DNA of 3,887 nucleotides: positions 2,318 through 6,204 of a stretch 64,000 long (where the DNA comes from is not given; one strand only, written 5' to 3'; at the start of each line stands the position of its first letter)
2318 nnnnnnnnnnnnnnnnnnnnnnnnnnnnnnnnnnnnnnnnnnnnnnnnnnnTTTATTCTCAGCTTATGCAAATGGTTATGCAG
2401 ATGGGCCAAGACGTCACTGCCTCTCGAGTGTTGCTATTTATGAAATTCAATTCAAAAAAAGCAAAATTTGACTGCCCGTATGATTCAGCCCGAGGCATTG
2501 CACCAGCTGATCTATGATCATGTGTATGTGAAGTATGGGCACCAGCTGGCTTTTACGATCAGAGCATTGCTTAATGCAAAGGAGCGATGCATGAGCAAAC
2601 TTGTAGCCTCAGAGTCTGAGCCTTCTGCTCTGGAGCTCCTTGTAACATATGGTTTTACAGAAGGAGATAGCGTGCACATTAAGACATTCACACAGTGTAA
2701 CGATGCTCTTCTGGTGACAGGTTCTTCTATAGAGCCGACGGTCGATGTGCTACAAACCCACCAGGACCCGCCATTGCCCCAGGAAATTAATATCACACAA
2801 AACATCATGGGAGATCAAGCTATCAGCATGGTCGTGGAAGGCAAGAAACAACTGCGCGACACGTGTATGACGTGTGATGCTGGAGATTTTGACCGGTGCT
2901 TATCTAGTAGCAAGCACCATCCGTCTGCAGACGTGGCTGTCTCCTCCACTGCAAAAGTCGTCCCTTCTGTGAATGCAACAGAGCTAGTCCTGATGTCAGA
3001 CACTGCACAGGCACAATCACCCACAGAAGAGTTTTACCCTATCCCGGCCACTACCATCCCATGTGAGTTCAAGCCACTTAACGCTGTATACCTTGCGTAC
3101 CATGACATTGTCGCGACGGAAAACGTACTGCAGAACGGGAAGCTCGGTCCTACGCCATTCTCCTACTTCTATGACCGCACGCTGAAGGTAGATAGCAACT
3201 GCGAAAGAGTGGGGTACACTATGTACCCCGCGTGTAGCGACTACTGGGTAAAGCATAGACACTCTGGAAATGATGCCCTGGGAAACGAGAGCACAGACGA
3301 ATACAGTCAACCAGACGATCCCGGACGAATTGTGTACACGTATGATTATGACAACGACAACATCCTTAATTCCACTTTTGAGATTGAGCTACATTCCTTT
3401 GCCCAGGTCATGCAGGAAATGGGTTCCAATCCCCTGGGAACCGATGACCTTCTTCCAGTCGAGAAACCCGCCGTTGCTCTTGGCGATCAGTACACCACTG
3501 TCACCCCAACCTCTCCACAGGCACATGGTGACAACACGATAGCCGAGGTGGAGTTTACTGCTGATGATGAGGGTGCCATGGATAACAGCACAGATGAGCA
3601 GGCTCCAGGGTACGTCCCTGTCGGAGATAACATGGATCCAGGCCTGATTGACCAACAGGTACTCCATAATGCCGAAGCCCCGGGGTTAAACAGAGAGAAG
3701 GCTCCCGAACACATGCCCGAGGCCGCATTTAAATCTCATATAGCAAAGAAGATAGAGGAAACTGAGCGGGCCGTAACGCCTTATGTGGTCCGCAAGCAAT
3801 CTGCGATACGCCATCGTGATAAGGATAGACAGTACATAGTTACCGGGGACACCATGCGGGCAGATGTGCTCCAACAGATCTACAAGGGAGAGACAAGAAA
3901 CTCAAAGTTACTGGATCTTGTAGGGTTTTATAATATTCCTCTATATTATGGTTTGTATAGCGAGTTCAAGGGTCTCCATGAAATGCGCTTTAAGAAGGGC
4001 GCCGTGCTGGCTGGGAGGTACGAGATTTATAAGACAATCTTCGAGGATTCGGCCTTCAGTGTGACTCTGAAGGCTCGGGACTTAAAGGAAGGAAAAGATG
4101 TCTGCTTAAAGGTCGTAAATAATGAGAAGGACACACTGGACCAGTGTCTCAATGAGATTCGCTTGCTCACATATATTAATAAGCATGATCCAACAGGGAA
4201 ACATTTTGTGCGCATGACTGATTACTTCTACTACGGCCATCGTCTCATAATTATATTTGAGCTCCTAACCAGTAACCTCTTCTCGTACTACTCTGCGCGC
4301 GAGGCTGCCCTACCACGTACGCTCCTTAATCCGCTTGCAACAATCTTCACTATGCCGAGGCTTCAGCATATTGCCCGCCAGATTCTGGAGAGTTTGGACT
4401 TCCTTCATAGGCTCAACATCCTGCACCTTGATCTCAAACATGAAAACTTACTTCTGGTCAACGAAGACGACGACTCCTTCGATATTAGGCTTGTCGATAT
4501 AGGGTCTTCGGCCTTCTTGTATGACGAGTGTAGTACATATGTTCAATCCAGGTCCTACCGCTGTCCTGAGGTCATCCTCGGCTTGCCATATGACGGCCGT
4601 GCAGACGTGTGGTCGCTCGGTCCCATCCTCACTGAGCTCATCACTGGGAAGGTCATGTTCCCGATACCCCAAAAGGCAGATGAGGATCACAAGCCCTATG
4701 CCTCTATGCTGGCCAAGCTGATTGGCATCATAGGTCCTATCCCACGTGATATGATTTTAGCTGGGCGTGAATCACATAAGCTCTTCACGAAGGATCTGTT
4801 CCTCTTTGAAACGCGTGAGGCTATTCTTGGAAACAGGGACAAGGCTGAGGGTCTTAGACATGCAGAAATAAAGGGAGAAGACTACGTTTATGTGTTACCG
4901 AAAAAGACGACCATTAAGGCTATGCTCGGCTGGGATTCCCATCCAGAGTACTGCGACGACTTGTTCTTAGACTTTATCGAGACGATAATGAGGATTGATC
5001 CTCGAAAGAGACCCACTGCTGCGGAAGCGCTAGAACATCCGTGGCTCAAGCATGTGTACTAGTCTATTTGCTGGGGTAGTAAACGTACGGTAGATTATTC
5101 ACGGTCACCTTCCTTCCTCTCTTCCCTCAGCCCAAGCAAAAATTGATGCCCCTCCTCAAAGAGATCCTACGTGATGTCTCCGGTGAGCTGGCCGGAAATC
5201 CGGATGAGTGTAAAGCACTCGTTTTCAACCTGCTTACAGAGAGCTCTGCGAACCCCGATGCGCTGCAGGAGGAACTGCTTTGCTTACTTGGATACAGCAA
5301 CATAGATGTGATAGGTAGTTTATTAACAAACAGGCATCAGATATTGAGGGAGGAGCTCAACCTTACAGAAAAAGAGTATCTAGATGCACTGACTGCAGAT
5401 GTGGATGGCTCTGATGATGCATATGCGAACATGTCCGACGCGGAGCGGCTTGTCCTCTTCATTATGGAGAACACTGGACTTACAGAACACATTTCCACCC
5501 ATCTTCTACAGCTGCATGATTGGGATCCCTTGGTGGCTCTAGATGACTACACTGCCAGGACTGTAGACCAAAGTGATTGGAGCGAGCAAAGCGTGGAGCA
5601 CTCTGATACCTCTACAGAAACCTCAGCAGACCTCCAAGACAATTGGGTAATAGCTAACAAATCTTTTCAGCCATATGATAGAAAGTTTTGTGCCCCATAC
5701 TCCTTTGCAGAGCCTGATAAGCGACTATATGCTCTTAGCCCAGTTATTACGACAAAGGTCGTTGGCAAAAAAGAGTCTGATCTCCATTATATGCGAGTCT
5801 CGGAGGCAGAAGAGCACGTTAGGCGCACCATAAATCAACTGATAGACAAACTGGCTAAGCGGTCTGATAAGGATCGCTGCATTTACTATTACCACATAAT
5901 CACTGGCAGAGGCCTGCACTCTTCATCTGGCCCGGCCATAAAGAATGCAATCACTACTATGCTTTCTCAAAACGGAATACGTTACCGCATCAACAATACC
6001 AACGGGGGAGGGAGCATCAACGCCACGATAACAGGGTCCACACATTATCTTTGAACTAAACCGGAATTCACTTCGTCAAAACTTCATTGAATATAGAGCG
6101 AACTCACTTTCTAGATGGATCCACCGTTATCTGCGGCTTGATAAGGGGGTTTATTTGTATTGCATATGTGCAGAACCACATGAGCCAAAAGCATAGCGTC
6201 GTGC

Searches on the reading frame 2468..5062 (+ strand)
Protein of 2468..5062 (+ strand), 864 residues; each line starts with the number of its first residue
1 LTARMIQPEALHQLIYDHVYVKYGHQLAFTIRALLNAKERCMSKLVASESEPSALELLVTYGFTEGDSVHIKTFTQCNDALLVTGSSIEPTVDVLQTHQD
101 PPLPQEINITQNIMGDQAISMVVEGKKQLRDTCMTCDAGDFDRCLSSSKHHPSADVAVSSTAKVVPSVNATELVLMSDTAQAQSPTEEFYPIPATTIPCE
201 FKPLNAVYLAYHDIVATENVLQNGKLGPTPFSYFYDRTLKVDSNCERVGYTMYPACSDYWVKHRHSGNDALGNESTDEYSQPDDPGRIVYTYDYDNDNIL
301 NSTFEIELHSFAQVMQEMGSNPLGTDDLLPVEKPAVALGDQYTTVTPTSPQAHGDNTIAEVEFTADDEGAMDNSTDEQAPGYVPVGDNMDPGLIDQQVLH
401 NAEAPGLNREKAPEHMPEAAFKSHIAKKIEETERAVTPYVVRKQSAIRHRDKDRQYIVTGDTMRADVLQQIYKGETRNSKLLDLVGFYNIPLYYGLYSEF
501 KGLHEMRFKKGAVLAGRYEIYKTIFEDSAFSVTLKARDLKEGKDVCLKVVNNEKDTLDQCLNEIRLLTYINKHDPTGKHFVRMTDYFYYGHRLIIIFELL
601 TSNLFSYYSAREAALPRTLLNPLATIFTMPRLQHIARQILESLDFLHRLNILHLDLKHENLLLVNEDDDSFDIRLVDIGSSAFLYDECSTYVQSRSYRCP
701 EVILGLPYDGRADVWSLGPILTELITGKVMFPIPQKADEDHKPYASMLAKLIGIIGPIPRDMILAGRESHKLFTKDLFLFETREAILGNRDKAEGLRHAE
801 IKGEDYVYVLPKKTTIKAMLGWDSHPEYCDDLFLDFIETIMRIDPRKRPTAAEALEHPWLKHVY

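Call 35: search_protein_families(library=pfam, proteins=[window:2468-5062:+], max_evalue=0.001)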
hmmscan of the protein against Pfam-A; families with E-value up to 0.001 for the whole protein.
window:2468-5062:+ (864 aa): 2 families
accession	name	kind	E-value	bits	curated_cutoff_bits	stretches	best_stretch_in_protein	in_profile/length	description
PF00069.31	Pkinase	-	5.5e-41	141.1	31.7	1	529-860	11-263/263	Protein kinase domain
PF07714.23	PK_Tyr_Ser-Thr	-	6.4e-14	52.3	23.1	1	534-729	20-203/258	Protein tyrosine and serine/threonine kinase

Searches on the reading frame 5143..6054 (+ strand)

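Call 35: search_protein_families(library=pfam, proteins=[window:5143-6054:+], max_evalue=0.001)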
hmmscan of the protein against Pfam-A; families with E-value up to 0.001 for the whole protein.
window:5143-6054:+ (303 aa): 1 family
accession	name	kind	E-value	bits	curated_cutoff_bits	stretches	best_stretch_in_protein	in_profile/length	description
PF01713.27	Smr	-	9.1e-06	26.2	25.7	1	213-278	2-54/77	Smr domain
